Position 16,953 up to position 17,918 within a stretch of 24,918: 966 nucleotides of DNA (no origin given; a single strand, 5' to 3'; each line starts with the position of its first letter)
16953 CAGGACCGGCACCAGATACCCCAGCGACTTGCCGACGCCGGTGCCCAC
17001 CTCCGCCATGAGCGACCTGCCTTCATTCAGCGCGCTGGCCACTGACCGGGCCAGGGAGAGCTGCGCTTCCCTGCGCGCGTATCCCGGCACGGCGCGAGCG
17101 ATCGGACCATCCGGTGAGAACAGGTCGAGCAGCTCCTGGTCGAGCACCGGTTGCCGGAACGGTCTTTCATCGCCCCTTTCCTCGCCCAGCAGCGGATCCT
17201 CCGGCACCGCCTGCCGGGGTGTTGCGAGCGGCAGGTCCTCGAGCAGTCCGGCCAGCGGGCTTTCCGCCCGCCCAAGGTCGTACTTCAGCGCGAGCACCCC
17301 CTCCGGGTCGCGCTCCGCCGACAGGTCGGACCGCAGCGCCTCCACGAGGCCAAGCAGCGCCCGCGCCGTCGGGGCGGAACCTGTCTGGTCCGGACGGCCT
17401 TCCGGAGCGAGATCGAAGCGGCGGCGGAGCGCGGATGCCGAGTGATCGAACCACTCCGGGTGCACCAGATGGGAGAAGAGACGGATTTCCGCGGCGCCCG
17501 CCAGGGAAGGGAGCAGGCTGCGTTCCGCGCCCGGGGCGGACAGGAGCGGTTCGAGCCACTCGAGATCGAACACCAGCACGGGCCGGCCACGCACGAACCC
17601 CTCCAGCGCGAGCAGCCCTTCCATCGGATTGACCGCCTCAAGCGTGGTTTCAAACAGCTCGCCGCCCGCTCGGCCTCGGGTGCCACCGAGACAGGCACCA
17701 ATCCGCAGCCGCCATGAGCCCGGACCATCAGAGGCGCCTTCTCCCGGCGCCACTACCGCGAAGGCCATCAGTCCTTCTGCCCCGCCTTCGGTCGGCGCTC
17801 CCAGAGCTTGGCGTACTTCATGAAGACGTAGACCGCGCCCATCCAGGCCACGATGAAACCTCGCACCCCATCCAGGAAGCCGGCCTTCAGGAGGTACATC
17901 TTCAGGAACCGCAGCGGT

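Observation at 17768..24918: Glycolate-oxidase genes translationally coupled to a GT2 glycosyltransferase and a DinG-like helicase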

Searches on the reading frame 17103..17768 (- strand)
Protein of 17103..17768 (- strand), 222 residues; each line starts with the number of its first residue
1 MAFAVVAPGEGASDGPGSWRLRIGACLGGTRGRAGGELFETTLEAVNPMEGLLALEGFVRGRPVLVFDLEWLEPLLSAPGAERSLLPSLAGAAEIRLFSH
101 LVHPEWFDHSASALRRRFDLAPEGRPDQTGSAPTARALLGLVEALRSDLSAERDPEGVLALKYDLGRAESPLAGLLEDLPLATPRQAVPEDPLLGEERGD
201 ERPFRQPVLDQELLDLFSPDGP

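Call 49: predict_structure(alignment_id=A3)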
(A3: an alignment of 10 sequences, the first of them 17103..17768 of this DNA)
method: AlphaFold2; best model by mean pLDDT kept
length: 222 residues; sequences in the alignment: 10
mean_pLDDT: 81.2   pTM: 0.72
mean pLDDT of the five models: 81.2, 80.2, 79.9, 79.4, 77.5
residues with pLDDT >= 90: 89; 70-90: 84; 50-70: 42; < 50: 7
segments of 3 or more residues with pLDDT < 50: 125-127
pLDDT, mean of each block of 10 residues (from residue 1): 88 69 88 72 88 94 93 84 87 95 91 83 56 90 91 88 94 88 58 53 61 80 59
secondary structure, 60 per line:
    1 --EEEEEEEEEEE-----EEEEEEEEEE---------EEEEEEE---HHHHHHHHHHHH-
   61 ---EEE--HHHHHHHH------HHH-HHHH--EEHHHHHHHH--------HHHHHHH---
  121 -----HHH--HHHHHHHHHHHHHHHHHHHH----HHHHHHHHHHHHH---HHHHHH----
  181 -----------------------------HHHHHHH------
elements in order: E3-13 E19-28 E38-44 H48-59 E64-66 H69-76 H87-90 H95-102 H111-117 H131-150 H155-167 H171-176 H210-216
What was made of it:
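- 17103..17768 (-): N-terminal 222 residues of the helicase: a degenerate DnaQ-like (RNase H-fold) domain without the first DxE exonuclease motif. AlphaFold2 model with pLDDT 81 and pTM 0.72 (call 49).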

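Call 51: fold_search(model_id=the predicted structure, library=pdb)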
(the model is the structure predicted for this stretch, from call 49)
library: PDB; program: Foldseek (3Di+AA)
matches with E <= 10: 309; with E <= 0.001: 0
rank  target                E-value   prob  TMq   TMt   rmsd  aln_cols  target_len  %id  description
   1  8h18                  4.8e-03  1.00  0.42  0.53   4.9       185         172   11  Crystal structure of DnaQ domain of Streptococcus thermophilus strain DGCC 7710 (released 2023-09-13)
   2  7k05_A                1.4e-02  1.00  0.45  0.50   5.1       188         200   12  Crystal structures and ribonuclease activity of the Flavivirus host factor ERI3 that is involved in viral RNA synthesi (released 2021-10-06)
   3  8h2f                  1.6e-02  0.99  0.40  0.50   5.4       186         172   11  Crystal structure of DnaQ domain in complex witn TMP of Streptococcus thermophilus strain DGCC 7710 (released 2023-09-13)
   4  1uoc_A                2.7e-02  0.97  0.40  0.35   7.5       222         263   12  X-ray structure of the RNase domain of the yeast Pop2 protein (released 2003-11-20)
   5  9qpc_A                3.0e-02  1.00  0.44  0.09   5.5       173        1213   11  DNA polymerase with inhibitor (released 2025-09-24)
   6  2z1i_A                3.0e-02  0.84  0.24  0.33   5.2       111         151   14  Crystal structure of E.coli RNase HI surface charged mutant(Q4R/T40E/Q72H/Q76K/Q80E/T92K/Q105K/Q113R/Q115K) (released 2007-11-13)
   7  8zef_A                3.2e-02  1.00  0.53  0.15   6.2       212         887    9  Crystal structure of Staphylococcus aureus DinG protein in complex with ssDNA and Ca2+ (released 2025-05-21)
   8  1wsj_D                3.2e-02  0.84  0.25  0.33   5.3       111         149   12  Crystal structure of E.coli RNase HI active site mutant (K87A/H124A) (released 2004-11-23)
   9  9qrn_A                3.4e-02  1.00  0.44  0.10   5.5       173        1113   11  DNA polymerase without DNA or inhibitor (released 2025-09-24)
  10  3aly_A                3.6e-02  0.84  0.24  0.33   5.9       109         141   10  Crystal Structure of RNase HI from Sulfolobus tokodaii with C-terminal deletion (released 2011-06-22)
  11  2xri                  4.5e-02  0.98  0.43  0.46   5.3       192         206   12  Crystal structure of human ERI1 exoribonuclease 3 (released 2010-09-29)
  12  9x1n_G                6.5e-02  0.13  0.16  0.10  18.4       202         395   14  The cryo-EM structure of HerA-NurA complex with ATPgammaS and dsDNA from Thermococcus kodakarensis (State 1) (released 2026-02-04)
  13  3hst_B                7.7e-02  0.54  0.23  0.32   6.0       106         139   17  N-Terminal RNASE H domain of rv2228c from mycobacterium tuberculosis as a fusion protein with maltose binding protein (released 2010-04-28)
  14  4fzy_A                8.7e-02  0.72  0.33  0.41   9.6       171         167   11  Exonuclease X in complex with 12bp blunt-ended dsDNA (released 2013-07-03)
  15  2ygk_A                8.7e-02  0.20  0.21  0.16  16.3       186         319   11  Crystal structure of the NurA nuclease from Sulfolobus solfataricus (released 2011-12-14)
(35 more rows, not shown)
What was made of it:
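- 17103..17768 (-): Top Foldseek PDB hits are the DnaQ domain 8h18 (E 4.8e-3), ERI3, Pop2 and S. aureus DinG (TMq 0.53) (call 51).
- Tried and rejected: I replaced it with structure prediction and fold search (calls 49, 51).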
